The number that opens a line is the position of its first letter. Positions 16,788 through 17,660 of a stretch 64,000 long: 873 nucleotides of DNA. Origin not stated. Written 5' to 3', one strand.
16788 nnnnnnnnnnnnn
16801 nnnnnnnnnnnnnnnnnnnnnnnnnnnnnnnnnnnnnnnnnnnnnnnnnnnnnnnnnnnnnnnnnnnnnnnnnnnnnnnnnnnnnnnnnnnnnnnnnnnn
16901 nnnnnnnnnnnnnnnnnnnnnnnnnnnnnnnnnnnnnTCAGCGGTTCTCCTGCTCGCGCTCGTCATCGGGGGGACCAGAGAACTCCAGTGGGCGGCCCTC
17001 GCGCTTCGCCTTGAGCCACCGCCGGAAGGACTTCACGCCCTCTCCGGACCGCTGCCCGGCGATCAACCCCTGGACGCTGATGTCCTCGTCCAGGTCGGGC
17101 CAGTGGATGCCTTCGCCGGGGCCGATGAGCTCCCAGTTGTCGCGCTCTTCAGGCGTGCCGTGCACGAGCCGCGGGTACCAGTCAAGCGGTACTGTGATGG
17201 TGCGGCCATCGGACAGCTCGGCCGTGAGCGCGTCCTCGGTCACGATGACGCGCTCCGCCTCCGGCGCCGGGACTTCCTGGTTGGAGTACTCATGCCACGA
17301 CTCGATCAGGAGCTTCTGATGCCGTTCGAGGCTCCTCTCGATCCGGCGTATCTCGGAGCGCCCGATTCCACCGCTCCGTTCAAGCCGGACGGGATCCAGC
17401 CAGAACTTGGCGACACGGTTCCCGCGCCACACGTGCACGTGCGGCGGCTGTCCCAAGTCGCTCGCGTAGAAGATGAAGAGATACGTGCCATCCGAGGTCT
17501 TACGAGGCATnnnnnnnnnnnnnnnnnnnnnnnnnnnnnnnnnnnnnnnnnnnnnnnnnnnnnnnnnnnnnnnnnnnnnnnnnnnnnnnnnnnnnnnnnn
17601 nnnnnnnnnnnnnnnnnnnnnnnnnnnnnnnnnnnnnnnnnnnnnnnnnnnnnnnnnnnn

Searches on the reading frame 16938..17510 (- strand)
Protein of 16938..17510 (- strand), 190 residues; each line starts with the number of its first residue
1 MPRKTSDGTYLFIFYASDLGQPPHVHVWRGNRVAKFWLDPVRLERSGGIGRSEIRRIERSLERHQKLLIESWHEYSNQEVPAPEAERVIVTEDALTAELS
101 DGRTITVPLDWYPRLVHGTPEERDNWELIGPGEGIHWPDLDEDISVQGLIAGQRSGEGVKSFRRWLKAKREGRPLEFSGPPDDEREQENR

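Call 7: search_protein_families(library=pfam, proteins=[window:16938-17510:-])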
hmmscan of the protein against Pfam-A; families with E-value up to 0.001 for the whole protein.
window:16938-17510:- (190 aa): 2 families
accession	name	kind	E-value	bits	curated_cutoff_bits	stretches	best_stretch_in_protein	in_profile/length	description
PF10387.14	DUF2442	-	4.7e-22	78.4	23.9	1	87-154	3-71/72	Protein of unknown function (DUF2442)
PF13711.11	DUF4160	-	1.8e-14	54.1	23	1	10-73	2-65/65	Domain of unknown function (DUF4160)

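Call 14: search_protein_families(library=padloc, proteins=[window:16938-17510:-], max_evalue=0.01)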
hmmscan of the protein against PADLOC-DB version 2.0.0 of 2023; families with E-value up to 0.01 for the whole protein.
window:16938-17510:- (190 aa): 0 families

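Call 15: search_protein_families(library=ncbifam, proteins=[window:16938-17510:-], max_evalue=0.01)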
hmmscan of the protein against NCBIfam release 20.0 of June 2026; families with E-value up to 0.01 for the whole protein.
window:16938-17510:- (190 aa): 1 family
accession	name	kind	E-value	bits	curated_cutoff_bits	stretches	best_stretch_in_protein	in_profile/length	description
NF048015.1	toxin_DhiT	equivalog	0.00051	20.6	100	1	12-79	12-80/84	type II toxin-antitoxin system toxin DhiT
